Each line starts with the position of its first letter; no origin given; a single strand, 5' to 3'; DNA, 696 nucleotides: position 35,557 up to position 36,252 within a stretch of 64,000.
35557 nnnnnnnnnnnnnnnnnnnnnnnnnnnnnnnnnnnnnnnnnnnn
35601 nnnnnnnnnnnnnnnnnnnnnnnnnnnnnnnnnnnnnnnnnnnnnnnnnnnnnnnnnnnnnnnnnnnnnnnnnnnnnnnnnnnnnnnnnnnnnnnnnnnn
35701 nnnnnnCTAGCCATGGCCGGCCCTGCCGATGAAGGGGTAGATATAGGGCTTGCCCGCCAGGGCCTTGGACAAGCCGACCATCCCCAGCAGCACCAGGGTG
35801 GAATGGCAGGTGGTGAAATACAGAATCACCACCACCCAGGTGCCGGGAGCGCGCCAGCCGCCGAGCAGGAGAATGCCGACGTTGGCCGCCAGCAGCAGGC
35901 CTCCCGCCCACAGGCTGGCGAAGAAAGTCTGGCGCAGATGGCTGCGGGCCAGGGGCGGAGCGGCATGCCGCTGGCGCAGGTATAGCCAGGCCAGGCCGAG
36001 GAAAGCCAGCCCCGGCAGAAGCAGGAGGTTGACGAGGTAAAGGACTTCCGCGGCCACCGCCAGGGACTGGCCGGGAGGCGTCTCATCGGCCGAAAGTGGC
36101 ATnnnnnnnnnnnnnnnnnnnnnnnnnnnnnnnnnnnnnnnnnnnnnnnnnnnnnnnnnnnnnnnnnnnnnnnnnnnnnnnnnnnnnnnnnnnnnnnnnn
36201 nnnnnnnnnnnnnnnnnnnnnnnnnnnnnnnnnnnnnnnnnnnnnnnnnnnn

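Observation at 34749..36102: A CcoG/NapH-like membrane polyferredoxin and a 4-TM protein are translationally coupled between norQ and norD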

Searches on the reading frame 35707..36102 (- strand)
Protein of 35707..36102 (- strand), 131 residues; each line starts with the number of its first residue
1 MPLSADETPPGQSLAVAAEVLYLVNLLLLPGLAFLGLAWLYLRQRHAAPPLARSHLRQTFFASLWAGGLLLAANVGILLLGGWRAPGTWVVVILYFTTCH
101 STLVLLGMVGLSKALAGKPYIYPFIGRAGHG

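Call 3: search_protein_families(library=pfam, proteins=[window:35707-36102:-], max_evalue=0.01)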
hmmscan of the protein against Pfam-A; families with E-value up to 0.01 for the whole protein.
window:35707-36102:- (131 aa): 0 families

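Call 4: search_protein_families(library=ncbifam, proteins=[window:35707-36102:-], max_evalue=0.01)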
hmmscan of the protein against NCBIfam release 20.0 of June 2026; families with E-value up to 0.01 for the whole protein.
window:35707-36102:- (131 aa): 0 families

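Call 21: find_homologous_proteins(query=window:35707-36102:-, max_evalue=0.001)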
Query window:35707-36102:- (131 aa): 645 proteins with E <= 0.001 among 1114 candidates; the best 120 are listed.
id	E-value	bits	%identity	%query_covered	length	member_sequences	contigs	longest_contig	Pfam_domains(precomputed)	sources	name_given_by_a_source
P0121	1.7e-77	276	98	100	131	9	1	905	PF09685.16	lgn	-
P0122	2.4e-51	191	73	97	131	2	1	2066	PF09685.16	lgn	-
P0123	1.7e-48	182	74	92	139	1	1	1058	PF09685.16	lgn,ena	-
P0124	3.1e-48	181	69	95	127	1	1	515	-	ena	-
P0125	3.8e-48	181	71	93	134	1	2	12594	-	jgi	jgi:uncharacterized Tic20 family protein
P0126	1.1e-47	180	68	96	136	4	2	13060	PF09685.16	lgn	-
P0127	1.1e-47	180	72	94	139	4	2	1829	PF09685.16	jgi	jgi:hypothetical protein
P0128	2.2e-47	179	68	92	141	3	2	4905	-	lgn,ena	-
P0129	2.3e-47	179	69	92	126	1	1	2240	-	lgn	-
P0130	2.5e-47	178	70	92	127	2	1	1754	PF09685.16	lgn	-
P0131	3.1e-47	178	66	98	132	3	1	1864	-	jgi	jgi:uncharacterized Tic20 family protein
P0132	3.3e-47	178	72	94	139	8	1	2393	-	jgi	jgi:uncharacterized Tic20 family protein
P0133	4.8e-47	178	66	95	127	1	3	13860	PF09685.16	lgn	-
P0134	4.8e-47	178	63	100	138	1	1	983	-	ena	-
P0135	8.1e-47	177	70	89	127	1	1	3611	PF09685.16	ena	-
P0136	8.2e-47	177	67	92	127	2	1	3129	PF09685.16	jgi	-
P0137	9.3e-47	177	68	95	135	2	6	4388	PF09685.16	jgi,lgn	jgi:uncharacterized Tic20 family protein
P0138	9.6e-47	177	71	93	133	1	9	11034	PF09685.16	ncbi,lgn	ncbi:MAG: hypothetical protein WHV61_07140 [Burkholderiales bacterium]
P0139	1.1e-46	176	68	94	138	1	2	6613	PF09685.16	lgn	-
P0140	1.4e-46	176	66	95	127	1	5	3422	PF09685.16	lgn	-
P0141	1.6e-46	176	69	93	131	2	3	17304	PF09685.16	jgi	-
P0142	1.6e-46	176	65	97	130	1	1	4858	PF09685.16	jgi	jgi:hypothetical protein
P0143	1.8e-46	176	67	95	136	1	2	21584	PF09685.16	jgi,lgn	jgi:uncharacterized Tic20 family protein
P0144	1.9e-46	176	68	95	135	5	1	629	PF09685.16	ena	-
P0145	2.0e-46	176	68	95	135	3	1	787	PF09685.16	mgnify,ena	mgnify:CR=1 FL=1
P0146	2.4e-46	175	66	92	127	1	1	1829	PF09685.16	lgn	-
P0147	2.7e-46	175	69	95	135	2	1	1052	PF09685.16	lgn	-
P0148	2.8e-46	175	68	97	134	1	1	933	PF09685.16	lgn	-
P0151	3.9e-46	175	74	89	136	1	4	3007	PF09685.16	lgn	-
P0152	3.9e-46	175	69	90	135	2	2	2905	PF09685.16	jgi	jgi:uncharacterized Tic20 family protein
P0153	4.2e-46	174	66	96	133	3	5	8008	PF09685.16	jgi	jgi:hypothetical protein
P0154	4.8e-46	174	66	97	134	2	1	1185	PF09685.16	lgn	-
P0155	5.1e-46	174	67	95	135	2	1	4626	PF09685.16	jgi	jgi:hypothetical protein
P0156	5.3e-46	174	68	96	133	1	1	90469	PF09685.16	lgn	-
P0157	5.3e-46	174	67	97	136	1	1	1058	PF09685.16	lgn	-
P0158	5.4e-46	174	65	97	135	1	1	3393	PF09685.16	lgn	-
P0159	6.1e-46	174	69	95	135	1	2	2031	PF09685.16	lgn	-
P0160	6.5e-46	174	66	97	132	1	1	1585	PF09685.16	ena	-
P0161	6.6e-46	174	65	99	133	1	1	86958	PF09685.16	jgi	jgi:uncharacterized Tic20 family protein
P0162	6.6e-46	174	67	95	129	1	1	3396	PF09685.16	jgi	jgi:hypothetical protein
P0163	7.1e-46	174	70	92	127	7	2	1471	PF09685.16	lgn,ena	-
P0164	8.0e-46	174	67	95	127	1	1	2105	PF09685.16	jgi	jgi:hypothetical protein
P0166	8.2e-46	174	66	92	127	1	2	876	PF09685.16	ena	-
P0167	8.5e-46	173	69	90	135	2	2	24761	PF09685.16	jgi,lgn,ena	jgi:uncharacterized Tic20 family protein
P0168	9.8e-46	173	64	96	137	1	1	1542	PF09685.16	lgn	-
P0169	1.0e-45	173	67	96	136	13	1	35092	PF09685.16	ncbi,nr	ncbi:MAG: hypothetical protein RKR03_02785 [Candidatus Competibacter sp.]|nr:hypothetical protein [C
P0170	1.0e-45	173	67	96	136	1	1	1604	PF09685.16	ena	-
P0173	1.1e-45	173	67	95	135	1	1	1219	PF09685.16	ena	-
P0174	1.1e-45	173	69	94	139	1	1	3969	PF09685.16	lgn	-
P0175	1.3e-45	173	65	97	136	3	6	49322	PF09685.16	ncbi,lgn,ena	ncbi:MAG: hypothetical protein AB1710_07020 [Pseudomonadota bacterium]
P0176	1.3e-45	173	68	89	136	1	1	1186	PF09685.16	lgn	-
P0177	1.4e-45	173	66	92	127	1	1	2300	PF09685.16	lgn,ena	-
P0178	1.4e-45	173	66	95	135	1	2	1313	PF09685.16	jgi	jgi:uncharacterized Tic20 family protein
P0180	1.7e-45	173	64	97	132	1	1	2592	PF09685.16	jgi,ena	-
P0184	1.9e-45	172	68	98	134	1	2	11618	PF09685.16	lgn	-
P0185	1.9e-45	172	65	95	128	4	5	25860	PF09685.16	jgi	jgi:hypothetical protein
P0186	2.0e-45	172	69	92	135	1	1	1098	PF09685.16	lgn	-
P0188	2.1e-45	172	66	97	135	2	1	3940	PF09685.16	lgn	-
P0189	2.1e-45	172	64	97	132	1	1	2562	PF09685.16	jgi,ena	-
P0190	2.1e-45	172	66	95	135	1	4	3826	PF09685.16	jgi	jgi:uncharacterized Tic20 family protein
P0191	2.3e-45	172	70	92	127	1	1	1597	PF09685.16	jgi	jgi:hypothetical protein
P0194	2.4e-45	172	70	92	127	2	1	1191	PF09685.16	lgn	-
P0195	2.6e-45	172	67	96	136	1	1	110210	PF09685.16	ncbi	ncbi:MAG: hypothetical protein U1F70_08935 [Candidatus Competibacteraceae bacterium]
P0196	2.6e-45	172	65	97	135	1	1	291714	PF09685.16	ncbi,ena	-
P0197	2.6e-45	172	67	92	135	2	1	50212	PF09685.16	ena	-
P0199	2.7e-45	172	66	95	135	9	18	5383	PF09685.16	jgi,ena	jgi:uncharacterized Tic20 family protein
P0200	2.8e-45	172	64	98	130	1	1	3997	PF09685.16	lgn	-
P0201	2.9e-45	172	67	95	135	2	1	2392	PF09685.16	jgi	jgi:uncharacterized Tic20 family protein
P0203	3.3e-45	172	64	97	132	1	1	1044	PF09685.16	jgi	-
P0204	3.5e-45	172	67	96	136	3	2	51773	PF09685.16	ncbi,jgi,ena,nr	ncbi:MAG: hypothetical protein MZW92_41520 [Comamonadaceae bacterium]|jgi:uncharacterized Tic20 fami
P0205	3.5e-45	171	66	90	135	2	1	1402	PF09685.16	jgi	jgi:hypothetical protein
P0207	3.7e-45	171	70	92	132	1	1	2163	PF09685.16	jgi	jgi:hypothetical protein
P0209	4.0e-45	171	64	95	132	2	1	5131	PF09685.16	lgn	-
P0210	4.1e-45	171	64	97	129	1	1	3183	PF09685.16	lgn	-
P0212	4.4e-45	171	65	97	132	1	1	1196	PF09685.16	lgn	-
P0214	4.9e-45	171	69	92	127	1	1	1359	PF09685.16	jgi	jgi:hypothetical protein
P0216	5.0e-45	171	67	95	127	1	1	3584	PF09685.16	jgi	jgi:hypothetical protein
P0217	5.1e-45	171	64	97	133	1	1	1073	PF09685.16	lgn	-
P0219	5.5e-45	171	64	97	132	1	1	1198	PF09685.16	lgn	-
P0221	5.8e-45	171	69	93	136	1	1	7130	PF09685.16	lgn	-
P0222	5.9e-45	171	72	90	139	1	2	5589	PF09685.16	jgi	-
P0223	5.9e-45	171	72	90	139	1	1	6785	PF09685.16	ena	-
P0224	6.1e-45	171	65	92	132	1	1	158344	PF09685.16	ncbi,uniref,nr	ncbi:hypothetical protein [Denitromonas iodatirespirans]|uniref:Cytochrome C oxidase subunit III n=1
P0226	6.7e-45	171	65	95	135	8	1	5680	PF09685.16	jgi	jgi:uncharacterized Tic20 family protein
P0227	6.8e-45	171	65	97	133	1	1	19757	PF09685.16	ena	-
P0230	7.9e-45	170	68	91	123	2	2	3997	PF09685.16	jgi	jgi:hypothetical protein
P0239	1.4e-44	170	72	90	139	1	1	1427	PF09685.16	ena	-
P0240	1.4e-44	170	64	93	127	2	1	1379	PF09685.16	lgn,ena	-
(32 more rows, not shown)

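Call 22: find_encoding_contigs(protein=P0224, flank=7000, max_places=1)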
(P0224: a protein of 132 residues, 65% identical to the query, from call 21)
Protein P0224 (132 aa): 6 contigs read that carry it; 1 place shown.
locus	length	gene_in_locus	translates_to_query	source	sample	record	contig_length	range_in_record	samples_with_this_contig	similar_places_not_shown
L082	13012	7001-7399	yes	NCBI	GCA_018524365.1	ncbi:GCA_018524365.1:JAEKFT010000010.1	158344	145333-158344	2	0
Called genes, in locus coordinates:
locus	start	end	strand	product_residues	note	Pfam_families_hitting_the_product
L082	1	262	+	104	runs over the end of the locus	PF05400:FliT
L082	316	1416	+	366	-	PF02120:Flg_hook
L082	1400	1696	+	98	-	PF01312:Bac_export_2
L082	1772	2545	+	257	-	PF07317:PilZN, PF07238:PilZ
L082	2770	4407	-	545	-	PF08269:dCache_2, PF17200:sCache_2, PF17201:Cache_3-Cache_2, PF00015:MCPsignal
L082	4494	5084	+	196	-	PF06080:DUF938, PF08241:Methyltransf_11 (weak), PF08242:Methyltransf_12 (faint), PF13649:Methyltransf_25 (weak)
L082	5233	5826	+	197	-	PF00510:COX3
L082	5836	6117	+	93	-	PF03626:COX4_pro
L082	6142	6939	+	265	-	PF01078:Mg_chelatase (faint), PF07728:AAA_5, PF08406:CbbQ_C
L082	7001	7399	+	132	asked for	PF09685:MamF_MmsF (weak)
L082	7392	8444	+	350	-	PF12801:Fer4_5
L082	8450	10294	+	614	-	-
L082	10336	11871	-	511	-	PF08448:PAS_4, PF00990:GGDEF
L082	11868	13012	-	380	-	PF05345:He_PIG (weak), PF17963:Big_9 (faint), PF00028:Cadherin (weak)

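Call 23: find_encoding_contigs(protein=P0195, flank=7000, max_places=1)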
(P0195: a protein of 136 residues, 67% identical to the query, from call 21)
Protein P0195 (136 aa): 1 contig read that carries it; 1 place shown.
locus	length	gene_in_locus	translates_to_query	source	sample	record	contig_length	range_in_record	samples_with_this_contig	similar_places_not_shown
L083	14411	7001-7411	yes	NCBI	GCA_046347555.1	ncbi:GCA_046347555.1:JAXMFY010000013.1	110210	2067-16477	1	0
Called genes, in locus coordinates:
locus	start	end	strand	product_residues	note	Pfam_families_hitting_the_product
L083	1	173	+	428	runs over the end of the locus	PF03977:OAD_beta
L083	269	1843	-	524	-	PF13191:AAA_16 (weak), PF13401:AAA_22 (weak)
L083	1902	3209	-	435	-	-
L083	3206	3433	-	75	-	PF10006:DUF2249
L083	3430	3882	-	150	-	PF01814:Hemerythrin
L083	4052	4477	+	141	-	PF00034:Cytochrom_C, PF13442:Cytochrome_CBB3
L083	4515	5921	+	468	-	PF00115:COX1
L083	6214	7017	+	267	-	PF01078:Mg_chelatase (faint), PF07728:AAA_5, PF08406:CbbQ_C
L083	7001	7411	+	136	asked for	PF09685:MamF_MmsF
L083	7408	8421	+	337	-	PF12801:Fer4_5, PF13746:Fer4_18 (weak)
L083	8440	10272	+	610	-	PF00092:VWA (weak)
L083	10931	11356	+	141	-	PF12729:4HB_MCP_1 (weak)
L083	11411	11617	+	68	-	-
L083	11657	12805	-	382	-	PF00899:ThiF, PF00581:Rhodanese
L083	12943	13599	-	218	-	PF02581:TMP-TENI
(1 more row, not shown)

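Call 29: search_protein_families(library=pfam, proteins=[window:35707-36102:-, P0195, P0224, P0138], max_evalue=10)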
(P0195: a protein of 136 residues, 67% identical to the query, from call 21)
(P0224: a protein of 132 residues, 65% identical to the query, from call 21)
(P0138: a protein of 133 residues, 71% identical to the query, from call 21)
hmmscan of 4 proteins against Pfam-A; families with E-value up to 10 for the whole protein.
window:35707-36102:- (131 aa): 0 families

P0195 (136 aa): 1 family
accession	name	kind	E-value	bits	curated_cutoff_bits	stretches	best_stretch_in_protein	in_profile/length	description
PF09685.15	DUF4870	-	0.00025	21.5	25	1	31-135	12-107/107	Domain of unknown function (DUF4870)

P0224 (132 aa): 1 family
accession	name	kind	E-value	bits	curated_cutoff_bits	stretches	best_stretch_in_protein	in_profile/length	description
PF09685.15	DUF4870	-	0.017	15.5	25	1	22-127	11-104/107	Domain of unknown function (DUF4870)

P0138 (133 aa): 1 family
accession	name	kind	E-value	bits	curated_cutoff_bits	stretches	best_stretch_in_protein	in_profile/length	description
PF09685.15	DUF4870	-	0.045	14.2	25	1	28-127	16-104/107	Domain of unknown function (DUF4870)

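Call 61: search_protein_families(library=pfam, alignment_id=A3, max_evalue=0.05)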
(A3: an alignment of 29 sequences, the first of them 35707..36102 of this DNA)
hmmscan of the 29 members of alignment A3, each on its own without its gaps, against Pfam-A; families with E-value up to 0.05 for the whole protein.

A. member 1, window:35707-36102:- (131 aa): 0 families

B. families by the number of members that match (of 29 scanned): 4 families
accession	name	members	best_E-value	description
PF09685.15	DUF4870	9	0.00025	Domain of unknown function (DUF4870)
PF03595.22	SLAC1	2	0.00041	Voltage-dependent anion channel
PF10160.15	Tmemb_40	1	0.0063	Predicted membrane protein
PF16491.10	Peptidase_M48_N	1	0.036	CAAX prenyl protease N-terminal, five membrane helices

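Call 63: predict_structure(alignment_id=A3)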
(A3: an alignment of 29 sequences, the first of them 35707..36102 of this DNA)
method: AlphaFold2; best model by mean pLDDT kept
length: 131 residues; sequences in the alignment: 29
mean_pLDDT: 83.4   pTM: 0.71
mean pLDDT of the five models: 83.4, 80.9, 79.3, 77.0, 74.5
residues with pLDDT >= 90: 24; 70-90: 92; 50-70: 10; < 50: 5
segments of 3 or more residues with pLDDT < 50: 129-131
pLDDT, mean of each block of 10 residues (from residue 1): 62 89 87 89 88 88 88 86 84 86 91 88 63 45
secondary structure, 60 per line:
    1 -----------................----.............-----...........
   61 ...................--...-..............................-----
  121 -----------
elements in order: H12-27 H32-44 H50-79 H86-115

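Call 67: fold_search(model_id=the predicted structure, library=pdb)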
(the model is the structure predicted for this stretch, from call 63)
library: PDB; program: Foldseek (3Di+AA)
matches with E <= 10: 80; with E <= 0.001: 0
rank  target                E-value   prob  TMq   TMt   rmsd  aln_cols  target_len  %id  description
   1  8z9y_B                4.6e-01  0.93  0.62  0.51   5.6       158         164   14  Cryo-EM Structure of the Arabidopsis thaliana TIC Complex (released 2024-11-27)
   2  9gu1_L                1.4e+00  0.41  0.45  0.21   5.3       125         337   14  Human adult muscle nAChR in resting state in nanodisc with alpha-bungarotoxin (released 2025-05-14)
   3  8b0p_A                2.9e+00  0.13  0.28  0.11   9.3       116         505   19  Cryo-EM structure of apolipoprotein N-acyltransferase Lnt from E. coli in complex with Pam3 (released 2023-07-12)
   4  7z14_A                3.0e+00  0.15  0.38  0.17   7.3       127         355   14  Cryo-EM structure of Torpedo nicotinic acetylcholine receptor in complex with a short-chain neurotoxin. (released 2022-08-17)
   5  8q2p                  3.0e+00  0.10  0.27  0.10  10.0       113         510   18  Structure of the membrane integral lipoprotein N-acyltransferase Lnt from E. coli by using Se-MAG for the the lipid cubi (released 2024-05-15)
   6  5kc4_E                3.4e+00  0.08  0.25  0.21  13.4       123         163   12  Structure of TmRibU, orthorhombic crystal form (released 2016-06-29)
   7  4ih8                  4.0e+00  0.08  0.27  0.10  15.6       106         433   15  Crystal structure of TgCDPK1 with inhibitor bound (released 2014-04-16)
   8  5n6l_A                4.0e+00  0.07  0.22  0.09   9.9       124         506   14  Structure of the membrane integral lipoprotein N-acyltransferase Lnt C387A mutant from E. coli (released 2017-07-12)
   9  4m70_H                4.2e+00  0.21  0.45  0.51   7.1       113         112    9  Crystal structure of potato Rx-CC domain in complex with RanGAP2-WPP domain (released 2013-11-13)
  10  8r2d_D                4.2e+00  0.15  0.35  0.07  12.4       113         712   14  Integrator cleavage module assembly intermediate (released 2024-07-31)
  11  5oc0                  4.2e+00  0.10  0.29  0.23  11.1       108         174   14  Structure of E. coli superoxide oxidase (released 2018-06-20)
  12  6yxy_BI               4.2e+00  0.08  0.31  0.15  15.2       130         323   15  State B of the Trypanosoma brucei mitoribosomal large subunit assembly intermediate (released 2020-10-14)
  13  6khj_G                4.2e+00  0.04  0.25  0.21  10.9       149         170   17  Supercomplex for electron transfer (released 2020-02-12)
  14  7z14_D                4.4e+00  0.20  0.45  0.21   5.3       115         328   14  Cryo-EM structure of Torpedo nicotinic acetylcholine receptor in complex with a short-chain neurotoxin. (released 2022-08-17)
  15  9xb1_A                4.4e+00  0.04  0.23  0.14   9.8       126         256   14  Cryo-EM structure of human V1aR in apo state at a resolution of 2.8 angstrom (released 2026-02-04)
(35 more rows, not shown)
